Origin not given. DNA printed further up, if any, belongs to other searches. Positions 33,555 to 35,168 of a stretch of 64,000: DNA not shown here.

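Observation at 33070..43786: Self-contained group-3b-type (sulfhydrogenase-like) NiFe hydrogenase island with a divergent hypCABDFE set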

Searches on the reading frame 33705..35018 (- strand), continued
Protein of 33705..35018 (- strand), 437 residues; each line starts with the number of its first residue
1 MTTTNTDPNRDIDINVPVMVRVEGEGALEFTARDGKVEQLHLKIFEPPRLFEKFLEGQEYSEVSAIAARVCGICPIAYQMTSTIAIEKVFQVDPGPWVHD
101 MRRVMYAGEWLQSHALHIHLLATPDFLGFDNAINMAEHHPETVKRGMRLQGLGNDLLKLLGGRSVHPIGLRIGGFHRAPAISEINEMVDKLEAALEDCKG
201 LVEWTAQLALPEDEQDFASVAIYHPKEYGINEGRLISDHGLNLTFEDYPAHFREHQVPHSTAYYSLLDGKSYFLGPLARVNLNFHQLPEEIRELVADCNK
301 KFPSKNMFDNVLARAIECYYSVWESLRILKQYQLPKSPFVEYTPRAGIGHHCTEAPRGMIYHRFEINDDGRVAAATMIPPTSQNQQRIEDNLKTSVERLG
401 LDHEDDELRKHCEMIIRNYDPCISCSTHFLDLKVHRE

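Call 21: search_solved_structures(query=window:33705-35018:-, max_evalue=1e-30, show_alignments=5)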
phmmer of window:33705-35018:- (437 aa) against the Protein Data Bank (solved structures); distinct sequences matched with E-value up to 1e-30: 9.
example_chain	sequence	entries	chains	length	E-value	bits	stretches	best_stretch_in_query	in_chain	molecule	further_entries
5yxy_A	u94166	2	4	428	2.7e-64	220.9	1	12-429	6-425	Cytosolic NiFe-hydrogenase, alpha subunit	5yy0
9nez_D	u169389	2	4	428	1.8e-62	215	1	12-430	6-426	Sulfhydrogenase 1 subunit alpha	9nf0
9e15_B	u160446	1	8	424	8.1e-62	212.8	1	12-428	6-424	Sulfhydrogenase 1 subunit alpha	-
9e1j_B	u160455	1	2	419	1.4e-61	212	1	14-428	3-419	Sulfhydrogenase 1 subunit alpha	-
5odc_F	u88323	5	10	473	3.7e-43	151.3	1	14-430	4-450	Methyl-viologen reducing hydrogenase subunit A | Methyl-viologen reducing hydrogenase, subunit A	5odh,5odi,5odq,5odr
7t2r_D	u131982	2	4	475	3.3e-40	141.6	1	16-430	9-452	NiFe hydrogenase large subunit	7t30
9sw2_F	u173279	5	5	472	2.7e-36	128.7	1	18-433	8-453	F420-non-reducing hydrogenase subunit A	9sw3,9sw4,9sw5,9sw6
5xf9_D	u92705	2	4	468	6.6e-33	117.5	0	15-202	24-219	NAD-reducing hydrogenase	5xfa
9sfi_g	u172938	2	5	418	7.5e-32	114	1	16-395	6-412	Coenzyme F420-reducing hydrogenase, alpha subunit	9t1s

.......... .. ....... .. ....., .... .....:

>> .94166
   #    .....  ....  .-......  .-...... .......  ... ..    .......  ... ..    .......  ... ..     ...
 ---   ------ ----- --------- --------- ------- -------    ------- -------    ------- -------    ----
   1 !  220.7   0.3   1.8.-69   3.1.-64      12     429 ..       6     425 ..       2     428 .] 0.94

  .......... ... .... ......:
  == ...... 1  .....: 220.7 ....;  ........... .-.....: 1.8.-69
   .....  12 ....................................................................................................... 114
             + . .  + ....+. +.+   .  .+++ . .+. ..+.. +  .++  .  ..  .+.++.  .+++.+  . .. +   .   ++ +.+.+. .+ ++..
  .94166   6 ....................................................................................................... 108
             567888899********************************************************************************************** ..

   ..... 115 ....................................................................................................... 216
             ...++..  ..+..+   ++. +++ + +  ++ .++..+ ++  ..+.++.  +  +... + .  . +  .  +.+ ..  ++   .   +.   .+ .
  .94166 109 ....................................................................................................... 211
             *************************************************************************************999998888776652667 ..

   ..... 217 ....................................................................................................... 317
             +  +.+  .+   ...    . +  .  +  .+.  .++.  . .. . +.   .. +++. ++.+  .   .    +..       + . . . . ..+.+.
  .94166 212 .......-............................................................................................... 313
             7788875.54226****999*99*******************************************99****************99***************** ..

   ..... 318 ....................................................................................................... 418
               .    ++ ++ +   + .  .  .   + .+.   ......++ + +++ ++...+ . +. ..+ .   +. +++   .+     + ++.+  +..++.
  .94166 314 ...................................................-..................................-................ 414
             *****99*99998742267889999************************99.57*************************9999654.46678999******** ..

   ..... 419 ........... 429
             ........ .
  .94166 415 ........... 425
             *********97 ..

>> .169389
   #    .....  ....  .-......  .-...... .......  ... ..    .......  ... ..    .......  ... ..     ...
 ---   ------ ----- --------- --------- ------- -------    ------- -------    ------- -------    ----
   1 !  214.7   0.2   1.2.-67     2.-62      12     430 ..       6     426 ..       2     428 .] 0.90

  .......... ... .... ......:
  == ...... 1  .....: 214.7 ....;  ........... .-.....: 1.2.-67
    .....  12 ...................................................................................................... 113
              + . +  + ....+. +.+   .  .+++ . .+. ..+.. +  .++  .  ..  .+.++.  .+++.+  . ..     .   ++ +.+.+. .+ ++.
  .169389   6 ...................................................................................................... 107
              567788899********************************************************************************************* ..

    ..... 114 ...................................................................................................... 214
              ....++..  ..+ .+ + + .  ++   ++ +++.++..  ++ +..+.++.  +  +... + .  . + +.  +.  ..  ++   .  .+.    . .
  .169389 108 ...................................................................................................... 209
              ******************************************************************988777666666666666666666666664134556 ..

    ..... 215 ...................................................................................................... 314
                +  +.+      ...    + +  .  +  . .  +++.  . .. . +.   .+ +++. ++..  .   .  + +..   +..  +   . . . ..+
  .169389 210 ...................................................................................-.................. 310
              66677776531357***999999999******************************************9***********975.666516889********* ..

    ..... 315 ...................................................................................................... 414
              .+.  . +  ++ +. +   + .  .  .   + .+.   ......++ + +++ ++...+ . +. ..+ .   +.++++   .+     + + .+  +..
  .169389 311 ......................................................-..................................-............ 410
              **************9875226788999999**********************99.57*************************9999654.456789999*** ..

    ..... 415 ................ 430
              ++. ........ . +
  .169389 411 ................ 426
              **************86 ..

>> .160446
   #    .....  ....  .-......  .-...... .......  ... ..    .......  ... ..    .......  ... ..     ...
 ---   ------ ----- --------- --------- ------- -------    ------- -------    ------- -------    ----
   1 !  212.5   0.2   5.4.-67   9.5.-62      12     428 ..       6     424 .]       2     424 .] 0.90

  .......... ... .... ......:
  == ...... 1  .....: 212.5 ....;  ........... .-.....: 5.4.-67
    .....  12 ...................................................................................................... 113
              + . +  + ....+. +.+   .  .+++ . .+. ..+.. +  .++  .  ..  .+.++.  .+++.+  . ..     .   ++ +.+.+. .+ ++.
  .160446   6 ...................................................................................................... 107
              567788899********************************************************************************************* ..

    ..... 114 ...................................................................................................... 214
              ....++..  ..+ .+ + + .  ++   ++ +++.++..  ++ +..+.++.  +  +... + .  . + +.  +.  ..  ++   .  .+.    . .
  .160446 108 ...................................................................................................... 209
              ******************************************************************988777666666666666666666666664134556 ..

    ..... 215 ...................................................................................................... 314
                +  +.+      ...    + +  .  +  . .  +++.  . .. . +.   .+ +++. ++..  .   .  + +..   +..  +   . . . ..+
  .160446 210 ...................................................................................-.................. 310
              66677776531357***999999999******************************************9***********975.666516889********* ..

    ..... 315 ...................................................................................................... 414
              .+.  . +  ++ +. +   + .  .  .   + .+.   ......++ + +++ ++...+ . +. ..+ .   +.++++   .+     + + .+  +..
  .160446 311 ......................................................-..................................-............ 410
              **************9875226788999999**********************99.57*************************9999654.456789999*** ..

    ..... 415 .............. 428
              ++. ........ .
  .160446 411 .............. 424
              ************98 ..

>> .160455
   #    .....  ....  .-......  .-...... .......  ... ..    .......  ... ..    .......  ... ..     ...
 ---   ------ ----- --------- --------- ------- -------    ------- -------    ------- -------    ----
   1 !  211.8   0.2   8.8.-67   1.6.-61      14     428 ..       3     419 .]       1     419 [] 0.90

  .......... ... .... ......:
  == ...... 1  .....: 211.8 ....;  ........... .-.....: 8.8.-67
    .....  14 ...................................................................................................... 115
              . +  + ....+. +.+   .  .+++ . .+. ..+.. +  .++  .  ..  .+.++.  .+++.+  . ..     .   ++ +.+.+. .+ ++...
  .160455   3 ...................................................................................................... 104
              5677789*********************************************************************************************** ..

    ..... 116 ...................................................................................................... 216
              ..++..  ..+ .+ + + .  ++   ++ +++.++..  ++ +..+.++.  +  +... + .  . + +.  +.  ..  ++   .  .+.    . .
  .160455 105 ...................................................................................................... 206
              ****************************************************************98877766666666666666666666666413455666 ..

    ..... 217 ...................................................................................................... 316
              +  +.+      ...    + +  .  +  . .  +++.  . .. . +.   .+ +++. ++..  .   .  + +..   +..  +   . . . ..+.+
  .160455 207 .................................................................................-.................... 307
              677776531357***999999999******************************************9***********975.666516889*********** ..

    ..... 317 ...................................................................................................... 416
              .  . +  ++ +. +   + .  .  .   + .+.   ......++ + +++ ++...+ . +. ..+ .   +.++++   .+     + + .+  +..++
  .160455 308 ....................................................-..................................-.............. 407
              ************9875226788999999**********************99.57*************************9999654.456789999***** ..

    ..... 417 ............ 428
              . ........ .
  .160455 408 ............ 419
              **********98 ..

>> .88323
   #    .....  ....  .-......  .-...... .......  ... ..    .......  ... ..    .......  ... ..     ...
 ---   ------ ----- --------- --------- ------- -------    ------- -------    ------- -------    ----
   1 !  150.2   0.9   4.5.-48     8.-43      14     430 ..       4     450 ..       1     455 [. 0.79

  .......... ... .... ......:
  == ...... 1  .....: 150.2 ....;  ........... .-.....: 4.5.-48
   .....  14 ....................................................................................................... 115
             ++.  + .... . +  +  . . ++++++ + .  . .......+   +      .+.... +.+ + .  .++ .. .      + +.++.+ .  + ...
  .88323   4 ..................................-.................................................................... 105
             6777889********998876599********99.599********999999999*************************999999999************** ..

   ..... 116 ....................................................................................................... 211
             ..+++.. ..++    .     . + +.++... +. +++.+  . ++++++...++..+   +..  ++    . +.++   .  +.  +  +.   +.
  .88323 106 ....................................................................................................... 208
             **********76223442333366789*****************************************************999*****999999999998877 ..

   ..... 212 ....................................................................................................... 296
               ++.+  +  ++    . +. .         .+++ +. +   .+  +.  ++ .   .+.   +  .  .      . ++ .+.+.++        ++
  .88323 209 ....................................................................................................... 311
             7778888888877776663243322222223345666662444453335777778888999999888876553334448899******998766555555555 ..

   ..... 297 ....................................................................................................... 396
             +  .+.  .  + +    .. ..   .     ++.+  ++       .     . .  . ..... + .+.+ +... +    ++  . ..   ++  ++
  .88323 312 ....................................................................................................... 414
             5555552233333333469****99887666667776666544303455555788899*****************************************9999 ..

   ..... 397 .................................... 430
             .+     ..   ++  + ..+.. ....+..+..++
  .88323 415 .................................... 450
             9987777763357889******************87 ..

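Call 29: find_encoding_contigs(protein=P0003, flank=10000, max_places=1)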
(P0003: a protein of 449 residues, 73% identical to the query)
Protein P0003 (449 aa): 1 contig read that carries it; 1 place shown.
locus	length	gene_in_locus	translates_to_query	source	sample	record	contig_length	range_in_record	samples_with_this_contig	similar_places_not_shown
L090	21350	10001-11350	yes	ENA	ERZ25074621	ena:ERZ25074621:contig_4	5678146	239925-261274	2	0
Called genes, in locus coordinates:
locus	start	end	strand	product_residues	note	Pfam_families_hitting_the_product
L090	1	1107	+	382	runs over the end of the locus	-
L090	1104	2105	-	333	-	PF00586:AIRS, PF02769:AIRS_C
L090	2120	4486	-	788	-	PF00708:Acylphosphatase, PF07503:zf-HYPF, PF01300:Sua5_yciO_yrdC, PF17788:HypF_C, PF22521:HypF_C_2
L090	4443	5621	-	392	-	PF01924:HypD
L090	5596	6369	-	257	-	PF02492:cobW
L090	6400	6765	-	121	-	PF01155:HypA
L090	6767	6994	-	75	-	PF01455:HupF_HypC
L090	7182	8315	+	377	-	PF13183:Fer4_8 (faint), PF13534:Fer4_17 (faint), PF12838:Fer4_7 (faint), PF12797:Fer4_2 (faint), PF13237:Fer4_10 (faint), PF17179:Fer4_22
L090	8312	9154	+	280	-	PF00175:NAD_binding_1, PF10418:DHODB_Fe-S_bind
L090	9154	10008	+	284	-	PF01058:Oxidored_q6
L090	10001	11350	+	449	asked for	PF00374:NiFeSe_Hases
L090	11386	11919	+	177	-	PF01750:HycI (faint)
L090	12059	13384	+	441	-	PF00006:ATP-synt_ab, PF22919:ATP-synt_VA_C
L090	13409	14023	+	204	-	PF01813:ATP-synt_D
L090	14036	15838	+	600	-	PF01496:V_ATPase_I (weak)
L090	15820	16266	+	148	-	PF00137:ATP-synt_C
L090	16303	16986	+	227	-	-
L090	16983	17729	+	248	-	-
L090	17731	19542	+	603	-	PF02874:ATP-synt_ab_N (faint), PF16886:ATP-synt_ab_Xtn, PF00006:ATP-synt_ab, PF22919:ATP-synt_VA_C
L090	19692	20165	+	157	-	-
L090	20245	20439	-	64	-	-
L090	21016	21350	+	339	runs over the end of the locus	-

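Call 30: find_encoding_contigs(protein=P0013, flank=10000, max_places=1)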
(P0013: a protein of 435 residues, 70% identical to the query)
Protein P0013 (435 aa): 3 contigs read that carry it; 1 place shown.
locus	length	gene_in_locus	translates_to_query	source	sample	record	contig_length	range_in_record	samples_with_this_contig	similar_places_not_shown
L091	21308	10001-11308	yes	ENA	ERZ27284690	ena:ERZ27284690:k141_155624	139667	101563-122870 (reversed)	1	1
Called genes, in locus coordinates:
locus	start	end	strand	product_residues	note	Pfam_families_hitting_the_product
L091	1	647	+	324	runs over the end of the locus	-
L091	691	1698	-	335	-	PF00586:AIRS, PF02769:AIRS_C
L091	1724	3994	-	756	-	PF00708:Acylphosphatase, PF07503:zf-HYPF, PF01300:Sua5_yciO_yrdC, PF17788:HypF_C, PF22521:HypF_C_2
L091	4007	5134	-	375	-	PF01924:HypD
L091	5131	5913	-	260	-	PF02492:cobW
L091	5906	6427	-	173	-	PF01155:HypA (weak)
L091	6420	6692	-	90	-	PF01455:HupF_HypC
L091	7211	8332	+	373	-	PF13187:Fer4_9 (faint), PF13534:Fer4_17 (faint), PF13746:Fer4_18 (faint), PF12838:Fer4_7 (weak), PF13237:Fer4_10 (faint), PF13183:Fer4_8 (weak), PF25160:LdpA_Fe-S-bd (faint), PF17179:Fer4_22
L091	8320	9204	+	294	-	PF00175:NAD_binding_1, PF10418:DHODB_Fe-S_bind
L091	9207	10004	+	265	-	PF01058:Oxidored_q6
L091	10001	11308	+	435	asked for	PF00374:NiFeSe_Hases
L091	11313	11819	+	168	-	-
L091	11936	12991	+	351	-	PF03480:DctP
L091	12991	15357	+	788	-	PF13426:PAS_9, PF00990:GGDEF, PF00563:EAL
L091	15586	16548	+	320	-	PF00365:PFK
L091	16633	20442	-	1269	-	PF07494:Reg_prop (faint), PF08450:SGL (faint), PF23748:Beta-prop_LRRK2 (faint), PF07495:Y_Y_Y, PF00512:HisKA, PF02518:HATPase_c, PF00072:Response_reg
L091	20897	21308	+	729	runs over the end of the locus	PF00384:Molybdopterin, PF01568:Molydop_binding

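Call 31: find_encoding_contigs(protein=P0026, flank=10000, max_places=1)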
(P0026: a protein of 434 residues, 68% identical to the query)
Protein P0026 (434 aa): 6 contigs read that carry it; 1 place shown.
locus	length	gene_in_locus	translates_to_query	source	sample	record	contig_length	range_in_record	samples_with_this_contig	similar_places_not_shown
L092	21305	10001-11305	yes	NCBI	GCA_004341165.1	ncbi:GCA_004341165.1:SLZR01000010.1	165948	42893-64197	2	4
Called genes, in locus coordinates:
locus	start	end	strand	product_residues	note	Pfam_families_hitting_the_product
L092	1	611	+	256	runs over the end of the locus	PF01061:ABC2_membrane, PF12698:ABC2_membrane_3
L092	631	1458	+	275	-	PF14819:QueF_N, PF14489:QueF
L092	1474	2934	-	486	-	PF05230:MASE2, PF00211:Guanylate_cyc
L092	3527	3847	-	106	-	PF12836:HHH_3, PF00633:HHH (faint)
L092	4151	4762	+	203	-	PF00484:Pro_CA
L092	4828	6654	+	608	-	PF00664:ABC_membrane, PF02463:SMC_N (weak), PF00005:ABC_tran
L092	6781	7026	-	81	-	PF01455:HupF_HypC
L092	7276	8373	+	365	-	PF12838:Fer4_7 (faint), PF13746:Fer4_18 (faint), PF13534:Fer4_17 (faint), PF14697:Fer4_21 (faint), PF25160:LdpA_Fe-S-bd (faint), PF00037:Fer4 (faint), PF12797:Fer4_2 (faint), PF17179:Fer4_22, +1 more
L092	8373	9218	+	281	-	PF00175:NAD_binding_1, PF10418:DHODB_Fe-S_bind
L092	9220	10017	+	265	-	PF01058:Oxidored_q6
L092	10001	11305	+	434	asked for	PF00374:NiFeSe_Hases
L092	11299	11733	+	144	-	-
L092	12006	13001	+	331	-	PF00044:Gp_dh_N, PF02800:Gp_dh_C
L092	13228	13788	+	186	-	PF00156:Pribosyltran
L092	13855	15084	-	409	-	PF03453:MoeA_N, PF00994:MoCF_biosynth, PF03454:MoeA_C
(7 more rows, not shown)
